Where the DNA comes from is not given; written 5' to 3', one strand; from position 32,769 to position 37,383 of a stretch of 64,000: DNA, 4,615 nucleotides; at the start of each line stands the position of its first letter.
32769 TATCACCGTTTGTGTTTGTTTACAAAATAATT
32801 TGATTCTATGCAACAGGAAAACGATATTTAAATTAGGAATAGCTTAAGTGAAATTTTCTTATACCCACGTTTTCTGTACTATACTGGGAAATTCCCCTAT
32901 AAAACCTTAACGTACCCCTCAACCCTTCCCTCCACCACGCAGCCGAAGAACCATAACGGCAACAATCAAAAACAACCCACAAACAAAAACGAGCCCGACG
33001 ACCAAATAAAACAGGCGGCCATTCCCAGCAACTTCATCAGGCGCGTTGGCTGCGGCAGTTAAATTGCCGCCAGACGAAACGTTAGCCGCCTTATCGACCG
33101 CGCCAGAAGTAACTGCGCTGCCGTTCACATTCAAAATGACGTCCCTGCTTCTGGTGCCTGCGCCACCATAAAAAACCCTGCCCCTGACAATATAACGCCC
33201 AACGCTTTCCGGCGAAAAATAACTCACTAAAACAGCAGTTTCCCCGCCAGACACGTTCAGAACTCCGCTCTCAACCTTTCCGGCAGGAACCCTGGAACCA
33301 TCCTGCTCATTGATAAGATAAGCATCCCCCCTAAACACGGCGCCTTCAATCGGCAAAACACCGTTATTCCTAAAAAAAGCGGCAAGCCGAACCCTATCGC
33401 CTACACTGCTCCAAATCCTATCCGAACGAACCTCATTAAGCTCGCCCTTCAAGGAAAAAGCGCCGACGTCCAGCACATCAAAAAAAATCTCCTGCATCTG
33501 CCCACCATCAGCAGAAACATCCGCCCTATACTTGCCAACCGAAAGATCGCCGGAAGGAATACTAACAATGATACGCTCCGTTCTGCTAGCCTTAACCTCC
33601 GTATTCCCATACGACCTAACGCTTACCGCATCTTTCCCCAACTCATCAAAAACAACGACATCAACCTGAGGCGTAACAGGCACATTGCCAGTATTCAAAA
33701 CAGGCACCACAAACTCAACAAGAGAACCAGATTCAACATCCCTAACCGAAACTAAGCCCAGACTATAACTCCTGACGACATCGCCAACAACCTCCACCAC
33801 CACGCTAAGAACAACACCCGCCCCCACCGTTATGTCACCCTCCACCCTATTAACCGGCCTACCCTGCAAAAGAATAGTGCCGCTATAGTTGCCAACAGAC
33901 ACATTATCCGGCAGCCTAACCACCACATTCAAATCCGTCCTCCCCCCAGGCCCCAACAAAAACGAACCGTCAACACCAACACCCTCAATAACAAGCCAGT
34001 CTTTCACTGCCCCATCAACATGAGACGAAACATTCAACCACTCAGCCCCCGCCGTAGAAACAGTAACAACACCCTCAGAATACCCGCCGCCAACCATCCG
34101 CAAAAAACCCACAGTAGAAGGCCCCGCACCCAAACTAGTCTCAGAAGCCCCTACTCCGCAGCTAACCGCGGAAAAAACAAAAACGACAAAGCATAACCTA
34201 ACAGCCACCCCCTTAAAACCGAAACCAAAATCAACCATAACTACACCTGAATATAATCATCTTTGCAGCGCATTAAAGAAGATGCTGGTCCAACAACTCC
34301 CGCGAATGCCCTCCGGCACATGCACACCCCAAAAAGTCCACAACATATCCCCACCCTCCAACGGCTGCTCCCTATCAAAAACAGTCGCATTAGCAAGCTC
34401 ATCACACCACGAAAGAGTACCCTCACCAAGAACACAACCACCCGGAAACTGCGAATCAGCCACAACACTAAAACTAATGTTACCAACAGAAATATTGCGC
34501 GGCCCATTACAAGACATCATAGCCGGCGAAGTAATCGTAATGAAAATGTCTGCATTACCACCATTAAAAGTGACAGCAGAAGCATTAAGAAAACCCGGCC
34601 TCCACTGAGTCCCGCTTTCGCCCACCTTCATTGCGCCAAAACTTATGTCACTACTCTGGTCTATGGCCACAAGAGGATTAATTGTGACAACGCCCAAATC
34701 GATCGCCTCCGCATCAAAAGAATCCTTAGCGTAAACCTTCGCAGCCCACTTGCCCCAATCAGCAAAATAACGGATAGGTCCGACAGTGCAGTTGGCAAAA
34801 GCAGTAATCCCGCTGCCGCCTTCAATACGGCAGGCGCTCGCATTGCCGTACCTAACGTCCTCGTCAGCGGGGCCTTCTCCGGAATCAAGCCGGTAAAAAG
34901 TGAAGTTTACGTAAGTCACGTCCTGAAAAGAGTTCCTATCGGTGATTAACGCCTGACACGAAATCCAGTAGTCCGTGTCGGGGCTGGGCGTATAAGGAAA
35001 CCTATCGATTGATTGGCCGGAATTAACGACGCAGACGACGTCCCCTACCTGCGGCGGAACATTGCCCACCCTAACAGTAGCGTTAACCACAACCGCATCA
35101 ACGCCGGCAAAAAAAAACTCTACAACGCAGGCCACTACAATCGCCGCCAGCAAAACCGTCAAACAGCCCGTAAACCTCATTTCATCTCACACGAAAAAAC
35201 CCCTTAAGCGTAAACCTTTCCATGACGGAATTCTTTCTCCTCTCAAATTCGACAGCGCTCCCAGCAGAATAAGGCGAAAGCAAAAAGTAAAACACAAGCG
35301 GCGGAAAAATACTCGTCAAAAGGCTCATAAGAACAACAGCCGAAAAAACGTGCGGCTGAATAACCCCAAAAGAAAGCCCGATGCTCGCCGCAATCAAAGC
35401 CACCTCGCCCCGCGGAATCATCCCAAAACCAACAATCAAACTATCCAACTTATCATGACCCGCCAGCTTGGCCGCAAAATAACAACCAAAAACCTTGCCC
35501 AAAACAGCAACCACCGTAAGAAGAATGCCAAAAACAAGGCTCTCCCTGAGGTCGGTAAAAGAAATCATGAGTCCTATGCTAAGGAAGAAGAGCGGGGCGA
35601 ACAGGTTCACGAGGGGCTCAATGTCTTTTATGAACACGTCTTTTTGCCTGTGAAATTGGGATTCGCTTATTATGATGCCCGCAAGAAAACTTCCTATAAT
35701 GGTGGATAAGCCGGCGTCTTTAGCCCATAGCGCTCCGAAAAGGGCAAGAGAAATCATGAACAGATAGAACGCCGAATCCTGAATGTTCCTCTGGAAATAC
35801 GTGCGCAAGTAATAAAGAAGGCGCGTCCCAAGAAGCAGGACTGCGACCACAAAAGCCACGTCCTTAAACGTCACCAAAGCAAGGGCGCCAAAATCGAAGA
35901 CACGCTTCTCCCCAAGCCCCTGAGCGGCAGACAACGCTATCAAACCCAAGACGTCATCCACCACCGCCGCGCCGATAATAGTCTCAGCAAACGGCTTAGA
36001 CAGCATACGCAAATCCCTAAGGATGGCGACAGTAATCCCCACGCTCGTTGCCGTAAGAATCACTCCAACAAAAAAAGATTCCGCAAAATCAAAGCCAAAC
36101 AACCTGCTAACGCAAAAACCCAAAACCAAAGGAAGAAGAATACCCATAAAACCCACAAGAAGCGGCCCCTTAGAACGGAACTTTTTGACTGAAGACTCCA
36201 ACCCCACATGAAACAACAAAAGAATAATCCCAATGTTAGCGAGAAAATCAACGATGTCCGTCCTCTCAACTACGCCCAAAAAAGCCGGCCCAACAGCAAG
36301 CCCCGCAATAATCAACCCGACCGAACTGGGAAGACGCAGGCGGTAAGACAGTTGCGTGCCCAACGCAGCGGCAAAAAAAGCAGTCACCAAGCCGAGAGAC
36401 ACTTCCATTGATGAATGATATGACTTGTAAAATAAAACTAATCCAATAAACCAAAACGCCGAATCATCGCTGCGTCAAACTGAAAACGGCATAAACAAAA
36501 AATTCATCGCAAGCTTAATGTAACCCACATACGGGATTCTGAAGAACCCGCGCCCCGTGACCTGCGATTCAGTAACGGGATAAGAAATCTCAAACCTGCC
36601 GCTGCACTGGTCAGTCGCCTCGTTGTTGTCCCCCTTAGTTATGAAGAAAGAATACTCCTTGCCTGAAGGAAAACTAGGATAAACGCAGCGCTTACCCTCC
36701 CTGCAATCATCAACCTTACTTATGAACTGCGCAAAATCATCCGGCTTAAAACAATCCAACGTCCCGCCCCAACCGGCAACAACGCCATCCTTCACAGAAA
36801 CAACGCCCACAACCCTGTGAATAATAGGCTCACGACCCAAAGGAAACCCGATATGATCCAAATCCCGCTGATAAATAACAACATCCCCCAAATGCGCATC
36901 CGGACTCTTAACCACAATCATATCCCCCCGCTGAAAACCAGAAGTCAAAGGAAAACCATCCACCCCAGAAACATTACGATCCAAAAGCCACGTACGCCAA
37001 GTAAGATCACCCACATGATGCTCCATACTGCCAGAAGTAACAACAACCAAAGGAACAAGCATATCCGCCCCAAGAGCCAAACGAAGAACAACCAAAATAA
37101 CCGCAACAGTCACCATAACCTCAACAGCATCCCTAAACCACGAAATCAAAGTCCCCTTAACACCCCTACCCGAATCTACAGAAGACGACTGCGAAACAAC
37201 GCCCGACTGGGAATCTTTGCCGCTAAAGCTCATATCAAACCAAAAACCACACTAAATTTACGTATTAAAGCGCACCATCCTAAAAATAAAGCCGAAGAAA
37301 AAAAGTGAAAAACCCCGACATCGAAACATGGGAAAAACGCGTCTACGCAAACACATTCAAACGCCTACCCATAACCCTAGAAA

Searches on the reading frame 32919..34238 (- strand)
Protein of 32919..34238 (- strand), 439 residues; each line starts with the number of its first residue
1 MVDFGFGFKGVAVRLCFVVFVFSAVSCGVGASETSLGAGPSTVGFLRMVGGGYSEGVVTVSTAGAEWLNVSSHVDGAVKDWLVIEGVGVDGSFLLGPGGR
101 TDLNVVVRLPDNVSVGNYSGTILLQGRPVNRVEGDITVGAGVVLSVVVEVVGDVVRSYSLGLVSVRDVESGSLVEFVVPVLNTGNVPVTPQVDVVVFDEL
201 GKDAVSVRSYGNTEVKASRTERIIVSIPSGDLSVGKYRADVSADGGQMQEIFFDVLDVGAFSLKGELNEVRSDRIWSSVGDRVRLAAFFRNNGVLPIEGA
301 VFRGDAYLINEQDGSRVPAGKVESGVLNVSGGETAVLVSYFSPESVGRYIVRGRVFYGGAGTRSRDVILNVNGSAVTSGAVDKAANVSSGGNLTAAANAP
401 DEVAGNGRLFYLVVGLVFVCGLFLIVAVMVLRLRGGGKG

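Call 5: search_protein_families(library=ncbifam, proteins=[window:32919-34238:-], max_evalue=1)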
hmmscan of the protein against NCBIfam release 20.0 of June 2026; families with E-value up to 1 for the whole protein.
window:32919-34238:- (439 aa): 1 family
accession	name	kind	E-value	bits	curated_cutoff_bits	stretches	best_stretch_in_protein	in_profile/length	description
NF009309.0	PRK12666.1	equivalog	0.11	11.1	476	1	387-429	312-354/529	monovalent cation/H+ antiporter subunit D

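Call 6: search_protein_families(library=pfam, proteins=[window:32919-34238:-], max_evalue=0.1)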
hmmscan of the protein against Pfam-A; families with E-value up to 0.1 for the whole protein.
window:32919-34238:- (439 aa): 0 families

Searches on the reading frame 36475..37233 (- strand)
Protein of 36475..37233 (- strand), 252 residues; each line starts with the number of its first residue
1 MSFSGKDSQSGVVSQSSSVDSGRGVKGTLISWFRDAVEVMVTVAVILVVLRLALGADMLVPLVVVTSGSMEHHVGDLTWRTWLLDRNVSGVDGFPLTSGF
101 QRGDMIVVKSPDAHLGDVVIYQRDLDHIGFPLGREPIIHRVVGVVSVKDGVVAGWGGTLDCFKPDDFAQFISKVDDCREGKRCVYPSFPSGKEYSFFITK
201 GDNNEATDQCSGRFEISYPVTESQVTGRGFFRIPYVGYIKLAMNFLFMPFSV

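Call 5: search_protein_families(library=ncbifam, proteins=[window:36475-37233:-], max_evalue=1)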
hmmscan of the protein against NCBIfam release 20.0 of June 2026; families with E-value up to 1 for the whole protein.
window:36475-37233:- (252 aa): 3 families
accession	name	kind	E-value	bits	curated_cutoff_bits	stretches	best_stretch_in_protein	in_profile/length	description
TIGR02228.1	sigpep_I_arch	equivalog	7.7e-14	51.9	51.85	3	193-240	90-130/158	signal peptidase I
NF046067.1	SigPepSipWBacil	equivalog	1.8e-05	24.4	190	1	195-239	99-136/189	signal peptidase I SipW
TIGR02227.1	sigpep_I_bact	equivalog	0.12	12.2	47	1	44-116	3-68/162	signal peptidase I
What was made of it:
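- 36475..37233 (-): Archaeal type I signal peptidase, 1.3 kb upstream of S copy 5. Probable processing enzyme, possibly just the housekeeping one. TIGR02228 E 7.7e-14, at its cut-off (call 5).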

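Call 6: search_protein_families(library=pfam, proteins=[window:36475-37233:-], max_evalue=0.1)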
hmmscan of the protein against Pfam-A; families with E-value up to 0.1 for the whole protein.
window:36475-37233:- (252 aa): 1 family
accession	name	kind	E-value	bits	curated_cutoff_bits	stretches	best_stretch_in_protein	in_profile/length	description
PF10502.14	Peptidase_S26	-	0.0025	18.2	22.9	1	39-144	7-80/168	Signal peptidase, peptidase S26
